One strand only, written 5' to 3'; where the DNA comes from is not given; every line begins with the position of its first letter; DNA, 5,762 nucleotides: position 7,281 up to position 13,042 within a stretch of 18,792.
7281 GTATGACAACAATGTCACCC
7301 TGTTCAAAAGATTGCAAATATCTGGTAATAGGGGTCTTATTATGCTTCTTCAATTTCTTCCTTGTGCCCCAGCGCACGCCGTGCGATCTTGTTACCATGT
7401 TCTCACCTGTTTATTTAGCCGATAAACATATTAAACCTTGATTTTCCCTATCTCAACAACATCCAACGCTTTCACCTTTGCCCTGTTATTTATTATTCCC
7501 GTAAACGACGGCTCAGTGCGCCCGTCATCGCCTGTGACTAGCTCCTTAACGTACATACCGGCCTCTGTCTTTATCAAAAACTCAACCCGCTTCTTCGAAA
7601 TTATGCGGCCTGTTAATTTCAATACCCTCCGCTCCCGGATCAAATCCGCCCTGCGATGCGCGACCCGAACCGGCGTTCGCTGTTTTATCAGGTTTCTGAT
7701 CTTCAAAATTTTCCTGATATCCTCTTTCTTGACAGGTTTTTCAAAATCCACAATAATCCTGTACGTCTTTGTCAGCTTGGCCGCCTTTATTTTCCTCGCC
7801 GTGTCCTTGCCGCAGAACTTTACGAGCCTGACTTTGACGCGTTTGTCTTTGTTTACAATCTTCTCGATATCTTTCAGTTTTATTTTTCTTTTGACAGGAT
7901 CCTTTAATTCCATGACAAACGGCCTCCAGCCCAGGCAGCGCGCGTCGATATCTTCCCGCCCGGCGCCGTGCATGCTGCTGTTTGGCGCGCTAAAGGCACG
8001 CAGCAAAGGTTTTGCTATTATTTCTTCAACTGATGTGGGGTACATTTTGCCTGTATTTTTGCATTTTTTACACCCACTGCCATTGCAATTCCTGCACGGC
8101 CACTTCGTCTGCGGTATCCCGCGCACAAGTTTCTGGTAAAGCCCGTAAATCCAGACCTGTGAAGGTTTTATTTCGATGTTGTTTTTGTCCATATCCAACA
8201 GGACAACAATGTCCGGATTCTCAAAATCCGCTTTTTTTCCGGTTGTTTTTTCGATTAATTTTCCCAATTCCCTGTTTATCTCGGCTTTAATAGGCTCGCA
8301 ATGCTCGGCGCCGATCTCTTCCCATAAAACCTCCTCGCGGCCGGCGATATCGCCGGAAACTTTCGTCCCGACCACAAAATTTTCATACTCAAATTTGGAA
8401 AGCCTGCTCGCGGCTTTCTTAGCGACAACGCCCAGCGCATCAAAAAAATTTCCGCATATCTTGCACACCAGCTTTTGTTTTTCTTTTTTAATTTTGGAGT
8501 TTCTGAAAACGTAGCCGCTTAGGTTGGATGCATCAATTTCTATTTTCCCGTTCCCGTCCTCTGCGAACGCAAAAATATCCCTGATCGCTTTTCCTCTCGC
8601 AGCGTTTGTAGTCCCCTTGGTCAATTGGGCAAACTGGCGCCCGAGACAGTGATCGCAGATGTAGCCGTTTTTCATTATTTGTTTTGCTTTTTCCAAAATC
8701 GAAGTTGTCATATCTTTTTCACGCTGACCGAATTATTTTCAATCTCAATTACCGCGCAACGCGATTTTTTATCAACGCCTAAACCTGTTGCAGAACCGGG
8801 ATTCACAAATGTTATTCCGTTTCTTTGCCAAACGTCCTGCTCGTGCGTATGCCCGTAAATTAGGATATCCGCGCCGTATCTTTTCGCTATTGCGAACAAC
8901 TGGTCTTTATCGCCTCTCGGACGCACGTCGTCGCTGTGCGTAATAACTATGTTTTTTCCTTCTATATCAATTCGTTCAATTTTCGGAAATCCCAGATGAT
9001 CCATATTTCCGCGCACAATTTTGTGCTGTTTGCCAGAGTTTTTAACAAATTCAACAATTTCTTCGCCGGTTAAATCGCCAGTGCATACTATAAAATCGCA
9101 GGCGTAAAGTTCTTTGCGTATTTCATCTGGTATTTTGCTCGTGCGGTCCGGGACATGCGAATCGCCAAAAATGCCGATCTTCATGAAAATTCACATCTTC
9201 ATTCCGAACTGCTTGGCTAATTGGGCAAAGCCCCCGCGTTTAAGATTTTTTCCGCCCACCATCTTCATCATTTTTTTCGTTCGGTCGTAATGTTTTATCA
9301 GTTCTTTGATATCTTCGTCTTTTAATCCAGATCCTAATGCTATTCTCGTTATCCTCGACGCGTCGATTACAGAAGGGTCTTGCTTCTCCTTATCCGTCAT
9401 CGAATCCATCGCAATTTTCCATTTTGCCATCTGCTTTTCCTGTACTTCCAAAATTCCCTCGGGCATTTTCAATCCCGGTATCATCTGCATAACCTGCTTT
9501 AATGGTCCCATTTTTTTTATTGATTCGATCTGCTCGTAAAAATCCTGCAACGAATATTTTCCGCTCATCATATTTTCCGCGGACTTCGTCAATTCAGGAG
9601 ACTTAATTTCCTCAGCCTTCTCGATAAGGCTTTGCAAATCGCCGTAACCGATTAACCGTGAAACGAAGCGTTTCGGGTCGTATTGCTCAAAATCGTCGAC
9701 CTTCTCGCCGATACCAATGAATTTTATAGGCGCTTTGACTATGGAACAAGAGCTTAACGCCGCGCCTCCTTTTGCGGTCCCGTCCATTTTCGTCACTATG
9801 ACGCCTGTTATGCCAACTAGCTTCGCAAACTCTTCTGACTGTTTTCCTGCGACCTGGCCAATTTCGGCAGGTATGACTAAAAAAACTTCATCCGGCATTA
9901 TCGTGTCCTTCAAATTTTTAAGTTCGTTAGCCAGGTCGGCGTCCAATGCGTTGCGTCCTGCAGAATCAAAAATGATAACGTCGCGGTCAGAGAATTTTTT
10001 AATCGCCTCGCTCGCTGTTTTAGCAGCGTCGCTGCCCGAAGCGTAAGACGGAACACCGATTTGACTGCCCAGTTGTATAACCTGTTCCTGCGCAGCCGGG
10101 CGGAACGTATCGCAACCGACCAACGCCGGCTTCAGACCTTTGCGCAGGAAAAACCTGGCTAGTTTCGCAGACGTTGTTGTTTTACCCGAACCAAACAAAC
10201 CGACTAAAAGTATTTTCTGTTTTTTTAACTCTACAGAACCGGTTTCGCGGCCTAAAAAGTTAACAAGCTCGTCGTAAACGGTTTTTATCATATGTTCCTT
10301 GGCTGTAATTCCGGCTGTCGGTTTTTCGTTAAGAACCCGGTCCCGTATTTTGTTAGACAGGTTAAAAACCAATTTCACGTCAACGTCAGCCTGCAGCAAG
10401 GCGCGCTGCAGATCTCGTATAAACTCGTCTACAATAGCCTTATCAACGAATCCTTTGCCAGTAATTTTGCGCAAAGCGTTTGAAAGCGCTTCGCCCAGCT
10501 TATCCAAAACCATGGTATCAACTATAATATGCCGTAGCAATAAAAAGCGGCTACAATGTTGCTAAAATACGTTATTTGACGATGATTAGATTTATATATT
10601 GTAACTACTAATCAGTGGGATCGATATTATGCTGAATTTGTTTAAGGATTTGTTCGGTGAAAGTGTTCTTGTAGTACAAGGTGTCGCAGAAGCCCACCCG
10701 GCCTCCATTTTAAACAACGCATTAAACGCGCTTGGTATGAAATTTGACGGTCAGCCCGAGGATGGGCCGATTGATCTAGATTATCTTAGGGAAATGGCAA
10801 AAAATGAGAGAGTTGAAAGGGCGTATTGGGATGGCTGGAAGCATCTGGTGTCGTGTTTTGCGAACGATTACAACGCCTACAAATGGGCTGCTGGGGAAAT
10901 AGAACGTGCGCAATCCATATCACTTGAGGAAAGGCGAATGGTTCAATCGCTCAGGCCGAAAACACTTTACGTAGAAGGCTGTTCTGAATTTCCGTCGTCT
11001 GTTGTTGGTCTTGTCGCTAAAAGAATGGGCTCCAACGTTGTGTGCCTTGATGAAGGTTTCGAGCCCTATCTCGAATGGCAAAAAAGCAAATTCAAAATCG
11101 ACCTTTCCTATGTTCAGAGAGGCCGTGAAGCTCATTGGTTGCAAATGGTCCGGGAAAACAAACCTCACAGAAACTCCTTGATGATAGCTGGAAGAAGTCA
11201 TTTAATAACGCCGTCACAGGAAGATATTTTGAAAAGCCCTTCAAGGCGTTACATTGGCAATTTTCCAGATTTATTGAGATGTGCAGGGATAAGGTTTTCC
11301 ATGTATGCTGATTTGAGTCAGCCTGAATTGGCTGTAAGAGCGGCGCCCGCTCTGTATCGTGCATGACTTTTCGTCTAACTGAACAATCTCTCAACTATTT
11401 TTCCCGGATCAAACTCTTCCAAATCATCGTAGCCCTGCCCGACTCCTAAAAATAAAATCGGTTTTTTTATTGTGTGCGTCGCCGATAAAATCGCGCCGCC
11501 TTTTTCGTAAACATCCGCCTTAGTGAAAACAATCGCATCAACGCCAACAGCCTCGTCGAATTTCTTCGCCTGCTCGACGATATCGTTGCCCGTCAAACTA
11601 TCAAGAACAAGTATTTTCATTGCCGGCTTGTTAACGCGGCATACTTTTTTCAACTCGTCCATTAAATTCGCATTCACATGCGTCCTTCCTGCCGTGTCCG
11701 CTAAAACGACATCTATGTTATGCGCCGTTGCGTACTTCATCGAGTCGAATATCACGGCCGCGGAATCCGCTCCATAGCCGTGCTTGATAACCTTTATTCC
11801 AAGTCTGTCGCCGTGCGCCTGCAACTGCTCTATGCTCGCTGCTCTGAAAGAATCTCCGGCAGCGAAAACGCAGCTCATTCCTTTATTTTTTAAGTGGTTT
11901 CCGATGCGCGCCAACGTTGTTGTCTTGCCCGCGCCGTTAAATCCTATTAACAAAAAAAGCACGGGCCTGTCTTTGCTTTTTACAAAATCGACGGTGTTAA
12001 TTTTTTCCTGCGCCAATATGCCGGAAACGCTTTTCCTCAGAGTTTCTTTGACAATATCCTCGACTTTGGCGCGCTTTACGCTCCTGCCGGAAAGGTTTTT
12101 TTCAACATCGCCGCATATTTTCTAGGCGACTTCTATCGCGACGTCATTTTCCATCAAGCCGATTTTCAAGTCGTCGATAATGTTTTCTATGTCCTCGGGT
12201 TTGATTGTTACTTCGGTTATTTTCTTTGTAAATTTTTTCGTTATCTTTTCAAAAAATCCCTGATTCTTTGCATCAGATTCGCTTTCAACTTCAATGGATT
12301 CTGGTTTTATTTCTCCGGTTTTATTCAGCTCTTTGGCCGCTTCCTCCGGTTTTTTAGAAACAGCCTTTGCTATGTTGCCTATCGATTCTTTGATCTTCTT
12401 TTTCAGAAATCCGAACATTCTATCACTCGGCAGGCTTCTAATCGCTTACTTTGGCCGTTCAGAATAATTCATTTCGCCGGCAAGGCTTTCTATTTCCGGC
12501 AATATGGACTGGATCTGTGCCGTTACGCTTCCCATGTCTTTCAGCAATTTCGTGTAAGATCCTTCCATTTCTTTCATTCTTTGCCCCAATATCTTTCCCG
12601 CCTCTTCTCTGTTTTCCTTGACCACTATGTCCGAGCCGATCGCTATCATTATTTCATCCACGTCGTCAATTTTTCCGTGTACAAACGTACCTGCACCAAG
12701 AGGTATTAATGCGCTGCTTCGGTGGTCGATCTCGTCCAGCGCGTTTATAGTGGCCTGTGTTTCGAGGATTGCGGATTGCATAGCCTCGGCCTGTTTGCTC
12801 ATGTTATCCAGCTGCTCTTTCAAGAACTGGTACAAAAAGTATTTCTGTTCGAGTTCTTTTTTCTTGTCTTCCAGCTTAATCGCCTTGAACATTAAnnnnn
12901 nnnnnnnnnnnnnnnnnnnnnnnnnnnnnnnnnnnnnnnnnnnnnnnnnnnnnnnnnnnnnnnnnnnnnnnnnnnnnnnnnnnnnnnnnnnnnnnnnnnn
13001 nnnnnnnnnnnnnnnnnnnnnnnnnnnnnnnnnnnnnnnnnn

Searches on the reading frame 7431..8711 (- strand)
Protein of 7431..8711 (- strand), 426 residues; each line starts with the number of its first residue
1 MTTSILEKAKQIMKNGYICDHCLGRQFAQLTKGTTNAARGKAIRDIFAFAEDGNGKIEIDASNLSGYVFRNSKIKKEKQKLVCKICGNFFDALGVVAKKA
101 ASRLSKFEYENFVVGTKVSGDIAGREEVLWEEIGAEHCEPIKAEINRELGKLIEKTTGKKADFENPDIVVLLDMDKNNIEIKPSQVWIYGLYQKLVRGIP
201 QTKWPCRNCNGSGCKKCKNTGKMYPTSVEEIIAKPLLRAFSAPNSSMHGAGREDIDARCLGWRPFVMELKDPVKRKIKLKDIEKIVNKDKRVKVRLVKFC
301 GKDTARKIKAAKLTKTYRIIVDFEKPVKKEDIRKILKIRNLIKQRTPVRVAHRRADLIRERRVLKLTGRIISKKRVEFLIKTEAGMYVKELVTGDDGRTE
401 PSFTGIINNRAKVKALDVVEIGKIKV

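Call 12: search_protein_families(library=pfam, proteins=[window:7431-8711:-], max_evalue=0.01)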
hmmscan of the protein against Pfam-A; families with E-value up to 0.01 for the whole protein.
window:7431-8711:- (426 aa): 3 families
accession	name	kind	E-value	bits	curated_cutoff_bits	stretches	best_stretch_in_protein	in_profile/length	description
PF21238.2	Pus10_C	-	3e-60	204.1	27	1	187-421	1-231/232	Pus10, C-terminal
PF22023.1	Pus10_THUMP_arc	-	7e-27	93.8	28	1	97-173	2-78/78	Pus10 THUMP domain, archaeal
PF02926.22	THUMP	-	0.00039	21.2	20.6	1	139-179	38-79/84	THUMP domain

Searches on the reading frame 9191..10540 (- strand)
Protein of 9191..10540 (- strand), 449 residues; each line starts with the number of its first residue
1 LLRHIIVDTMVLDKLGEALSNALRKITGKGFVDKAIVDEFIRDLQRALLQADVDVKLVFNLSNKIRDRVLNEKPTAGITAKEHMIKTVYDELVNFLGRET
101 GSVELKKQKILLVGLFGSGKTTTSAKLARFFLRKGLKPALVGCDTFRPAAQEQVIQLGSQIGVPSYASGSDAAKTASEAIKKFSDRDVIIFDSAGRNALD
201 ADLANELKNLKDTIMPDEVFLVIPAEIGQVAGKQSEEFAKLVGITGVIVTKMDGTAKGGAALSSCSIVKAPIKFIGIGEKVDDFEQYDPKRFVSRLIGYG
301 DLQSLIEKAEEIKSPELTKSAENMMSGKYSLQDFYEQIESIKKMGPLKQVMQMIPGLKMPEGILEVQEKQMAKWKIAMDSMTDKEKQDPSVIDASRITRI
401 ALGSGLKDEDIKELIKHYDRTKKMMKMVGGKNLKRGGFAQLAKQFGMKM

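Call 12: search_protein_families(library=pfam, proteins=[window:9191-10540:-], max_evalue=0.01)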
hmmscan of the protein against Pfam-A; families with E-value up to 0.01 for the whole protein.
window:9191-10540:- (449 aa): 8 families
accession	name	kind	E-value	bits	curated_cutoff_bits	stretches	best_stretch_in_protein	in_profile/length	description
PF00448.28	SRP54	-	3.8e-63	213.1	22.7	1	108-297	2-195/196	SRP54-type protein, GTPase domain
PF02978.25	SRP_SPB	-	9.6e-31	106.5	27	1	328-425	1-91/91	Signal peptide binding domain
PF02881.24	SRP54_N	-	1.2e-16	61.1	22.4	1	15-92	1-75/75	SRP54-type protein, helical bundle domain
PF01656.29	CbiA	-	2.6e-06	27.9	25.4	1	117-265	9-96/125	CobQ/CobB/MinD/ParA nucleotide binding domain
PF13401.12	AAA_22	-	0.00022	22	27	1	108-212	6-109/130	AAA domain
PF13479.12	AAA_24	-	0.00055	20.3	27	0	106-195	1-74/195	AAA domain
PF13207.12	AAA_17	-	0.00068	20.4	27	1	113-222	1-108/136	AAA domain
PF20720.3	nSTAND3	-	0.0023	18.1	27.2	0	106-212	16-93/155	Novel STAND NTPase 3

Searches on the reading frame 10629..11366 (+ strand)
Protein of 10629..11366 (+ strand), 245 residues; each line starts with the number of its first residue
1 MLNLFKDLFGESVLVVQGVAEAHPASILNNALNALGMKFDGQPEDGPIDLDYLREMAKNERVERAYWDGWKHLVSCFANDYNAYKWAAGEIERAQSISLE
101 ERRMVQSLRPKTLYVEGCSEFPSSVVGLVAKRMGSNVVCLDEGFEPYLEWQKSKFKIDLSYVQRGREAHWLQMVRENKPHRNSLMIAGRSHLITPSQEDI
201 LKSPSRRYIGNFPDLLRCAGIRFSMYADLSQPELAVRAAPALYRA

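Call 12: search_protein_families(library=pfam, proteins=[window:10629-11366:+], max_evalue=0.01)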
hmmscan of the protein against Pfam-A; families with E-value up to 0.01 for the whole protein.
window:10629-11366:+ (245 aa): 1 family
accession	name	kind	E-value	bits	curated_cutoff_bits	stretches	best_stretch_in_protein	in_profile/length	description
PF07388.17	A-2_8-polyST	-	0.0072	16.4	23.3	1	77-178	65-143/316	Alpha-2,8-polysialyltransferase (POLYST)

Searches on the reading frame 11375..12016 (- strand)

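Call 12: search_protein_families(library=pfam, proteins=[window:11375-12016:-], max_evalue=0.01)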
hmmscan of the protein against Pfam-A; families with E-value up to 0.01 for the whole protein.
window:11375-12016:- (213 aa): 10 families
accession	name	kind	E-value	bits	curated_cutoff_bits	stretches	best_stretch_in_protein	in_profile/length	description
PF00448.28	SRP54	-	2.2e-68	230.2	22.7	1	19-212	2-195/196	SRP54-type protein, GTPase domain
PF06414.18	Zeta_toxin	-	2.1e-05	24.5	22.3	1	12-124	10-119/199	Zeta toxin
PF13604.12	AAA_30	-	0.00024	21.3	27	1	19-63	19-63/191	AAA domain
PF25199.1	nSTAND_NTPase5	-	0.00045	20.5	34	1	12-74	32-100/145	Novel STAND NTPase 5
PF13401.12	AAA_22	-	0.0019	18.9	27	1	21-57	8-44/130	AAA domain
PF18462.6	DUF5612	-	0.005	17.1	25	1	72-164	8-100/143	Domain of unknown function (DUF5612)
PF13191.12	AAA_16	-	0.0059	17.6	32.6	1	15-65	21-73/167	AAA ATPase domain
PF02492.25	cobW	-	0.0063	16.6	20.7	0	21-173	3-159/180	CobW/HypB/UreG, nucleotide-binding domain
PF13207.12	AAA_17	-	0.009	16.7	27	0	25-137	2-108/136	AAA domain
PF13671.12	AAA_33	-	0.0097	16.6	27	0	20-105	1-75/143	AAA domain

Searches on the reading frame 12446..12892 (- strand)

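Call 12: search_protein_families(library=pfam, proteins=[window:12446-12892:-], max_evalue=0.01)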
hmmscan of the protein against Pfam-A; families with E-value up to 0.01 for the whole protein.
window:12446-12892:- (148 aa): 2 families
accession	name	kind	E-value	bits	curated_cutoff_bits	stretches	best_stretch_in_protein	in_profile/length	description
PF02996.22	Prefoldin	-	1.2e-18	67.7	23.2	1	24-138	1-118/120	Prefoldin subunit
PF23203.1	KIF21A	-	0.0057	16.8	28.5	0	16-56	66-106/161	KIF21A-like domain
